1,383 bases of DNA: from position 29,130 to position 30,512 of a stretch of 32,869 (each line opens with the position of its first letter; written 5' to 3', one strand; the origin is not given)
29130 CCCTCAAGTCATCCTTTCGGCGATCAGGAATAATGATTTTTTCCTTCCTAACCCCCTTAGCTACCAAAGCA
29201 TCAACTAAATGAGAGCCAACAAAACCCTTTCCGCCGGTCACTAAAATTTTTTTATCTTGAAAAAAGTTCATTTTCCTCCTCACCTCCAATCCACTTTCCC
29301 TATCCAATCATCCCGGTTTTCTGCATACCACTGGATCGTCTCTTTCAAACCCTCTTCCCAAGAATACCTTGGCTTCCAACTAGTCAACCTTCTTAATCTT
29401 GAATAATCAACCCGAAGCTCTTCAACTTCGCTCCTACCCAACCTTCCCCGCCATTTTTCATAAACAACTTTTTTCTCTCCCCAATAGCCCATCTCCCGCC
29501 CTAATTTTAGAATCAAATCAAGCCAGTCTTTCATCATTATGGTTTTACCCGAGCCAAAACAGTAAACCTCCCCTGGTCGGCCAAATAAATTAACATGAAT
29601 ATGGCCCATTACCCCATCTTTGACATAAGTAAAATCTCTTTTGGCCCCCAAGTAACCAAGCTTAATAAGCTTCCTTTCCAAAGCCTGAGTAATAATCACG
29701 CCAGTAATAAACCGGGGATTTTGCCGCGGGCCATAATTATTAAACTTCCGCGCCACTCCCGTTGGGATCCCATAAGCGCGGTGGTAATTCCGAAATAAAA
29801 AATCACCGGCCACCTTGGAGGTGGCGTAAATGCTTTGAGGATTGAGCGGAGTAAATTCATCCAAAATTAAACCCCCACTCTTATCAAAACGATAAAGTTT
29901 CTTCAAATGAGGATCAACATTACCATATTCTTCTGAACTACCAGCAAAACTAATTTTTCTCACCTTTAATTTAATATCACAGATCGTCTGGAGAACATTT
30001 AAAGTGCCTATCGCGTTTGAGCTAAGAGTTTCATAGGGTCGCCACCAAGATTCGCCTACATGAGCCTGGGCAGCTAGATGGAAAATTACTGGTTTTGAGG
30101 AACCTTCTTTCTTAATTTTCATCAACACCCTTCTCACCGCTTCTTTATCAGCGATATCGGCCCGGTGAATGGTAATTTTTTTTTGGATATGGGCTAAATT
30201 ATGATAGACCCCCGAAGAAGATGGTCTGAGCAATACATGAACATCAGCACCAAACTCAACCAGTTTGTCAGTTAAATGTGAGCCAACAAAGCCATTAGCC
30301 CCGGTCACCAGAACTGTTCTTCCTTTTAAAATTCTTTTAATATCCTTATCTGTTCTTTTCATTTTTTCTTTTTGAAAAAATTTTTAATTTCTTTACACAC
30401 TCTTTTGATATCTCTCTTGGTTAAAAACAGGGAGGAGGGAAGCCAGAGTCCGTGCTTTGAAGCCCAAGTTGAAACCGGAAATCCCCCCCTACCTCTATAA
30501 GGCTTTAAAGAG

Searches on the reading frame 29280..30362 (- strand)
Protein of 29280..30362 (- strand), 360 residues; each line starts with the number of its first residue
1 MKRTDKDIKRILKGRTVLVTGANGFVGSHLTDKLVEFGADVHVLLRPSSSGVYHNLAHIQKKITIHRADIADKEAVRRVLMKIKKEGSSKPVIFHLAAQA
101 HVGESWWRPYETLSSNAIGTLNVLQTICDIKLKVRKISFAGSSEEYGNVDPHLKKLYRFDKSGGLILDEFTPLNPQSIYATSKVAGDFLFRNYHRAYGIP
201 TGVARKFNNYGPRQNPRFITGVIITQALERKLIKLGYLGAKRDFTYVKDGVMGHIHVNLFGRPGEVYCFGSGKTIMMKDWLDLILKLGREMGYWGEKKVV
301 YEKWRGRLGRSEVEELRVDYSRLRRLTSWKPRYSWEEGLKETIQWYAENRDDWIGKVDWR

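Call 7: search_protein_families(library=pfam, proteins=[window:29280-30362:-], max_evalue=0.001)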
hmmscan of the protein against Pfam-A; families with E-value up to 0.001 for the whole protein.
window:29280-30362:- (360 aa): 8 families
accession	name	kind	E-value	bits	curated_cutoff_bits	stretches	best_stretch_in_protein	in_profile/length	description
PF16363.11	GDP_Man_Dehyd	-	7.8e-60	203.5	27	1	18-342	1-332/332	GDP-mannose 4,6 dehydratase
PF01370.27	Epimerase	-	2.3e-45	155.3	20.9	1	17-266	1-236/240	NAD dependent epimerase/dehydratase family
PF01073.25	3Beta_HSD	-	7.1e-10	38.8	22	1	18-148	1-122/280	3-beta hydroxysteroid dehydrogenase/isomerase family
PF07993.18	NAD_binding_4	-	2.7e-09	37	20.1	1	19-206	1-204/258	Male sterility protein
PF02719.21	Polysacc_synt_2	-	9e-09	35.4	20.2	1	17-130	1-118/293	Polysaccharide biosynthesis protein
PF08659.16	KR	-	3.4e-07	30.8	22.6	1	16-98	2-90/180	KR domain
PF04321.23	RmlD_sub_bind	-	7.4e-07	29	27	1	16-121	2-83/287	RmlD substrate binding domain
PF00106.31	adh_short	-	2.9e-06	27.3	26.6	1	16-86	2-74/195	short chain dehydrogenase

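Call 41: search_protein_families(library=ncbifam, proteins=[window:29280-30362:-], max_evalue=0.00001)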
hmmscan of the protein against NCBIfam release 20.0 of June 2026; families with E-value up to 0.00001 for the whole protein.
window:29280-30362:- (360 aa): 28 families (the best 25 are shown)
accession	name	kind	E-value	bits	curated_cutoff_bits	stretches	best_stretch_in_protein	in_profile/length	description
TIGR04180.1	EDH_00030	hypoth_equivalog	3.2e-52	177.4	475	1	17-334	1-297/297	NAD-dependent 4,6-dehydratase LegB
TIGR01181.1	dTDP_gluc_dehyt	equivalog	3.5e-47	161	365.1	1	17-353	2-318/321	dTDP-glucose 4,6-dehydratase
NF007490.0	PRK10084.1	subfamily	2.5e-34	118.8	649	1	17-357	3-344/361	dTDP-glucose 4,6-dehydratase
NF007582.0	PRK10217.1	equivalog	5.8e-32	111.2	698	1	15-353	2-338/355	dTDP-glucose 4,6-dehydratase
TIGR01472.1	gmd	equivalog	3.8e-30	105.2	415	1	17-343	3-335/342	GDP-mannose 4,6-dehydratase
TIGR02622.1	CDP_4_6_dhtase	equivalog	7.9e-29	100.9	278.45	1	12-348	2-332/352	CDP-glucose 4,6-dehydratase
TIGR01179.1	galE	equivalog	5e-24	84.7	262.3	1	17-214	2-181/332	UDP-glucose 4-epimerase GalE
NF011728.1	PRK15181.1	equivalog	4.3e-18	65.4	760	1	9-349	10-340/348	Vi polysaccharide biosynthesis UDP-N-acetylglucosaminuronic acid C-4 epimerase TviC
TIGR03466.1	HpnA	hypoth_equivalog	3.5e-17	62.3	367.65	1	16-287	2-245/327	hopanoid-associated sugar epimerase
TIGR02197.1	heptose_epim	equivalog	1.5e-13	50.7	274.6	1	17-348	1-315/316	ADP-glyceromanno-heptose 6-epimerase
NF041293.1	G6PDh_Azf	equivalog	3.4e-11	43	400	1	15-201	3-174/252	NAD-dependent glucose-6-phosphate dehydrogenase Azf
NF007956.0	PRK10675.1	subfamily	7.7e-11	41.7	394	1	16-153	2-134/338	UDP-glucose 4-epimerase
NF047922.1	GDPFucSynFcl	equivalog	5.4e-10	39.2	500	1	66-351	35-306/308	GDP-L-fucose synthase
NF042423.1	oxyalk_red_Shew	equivalog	8.7e-10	38.2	580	1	15-140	9-116/331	2-alkyl-3-oxoalkanoate reductase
NF008872.0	PRK11908.1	equivalog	1.8e-08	33.8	294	1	16-350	3-339/349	bifunctional UDP-4-keto-pentose/UDP-xylose synthase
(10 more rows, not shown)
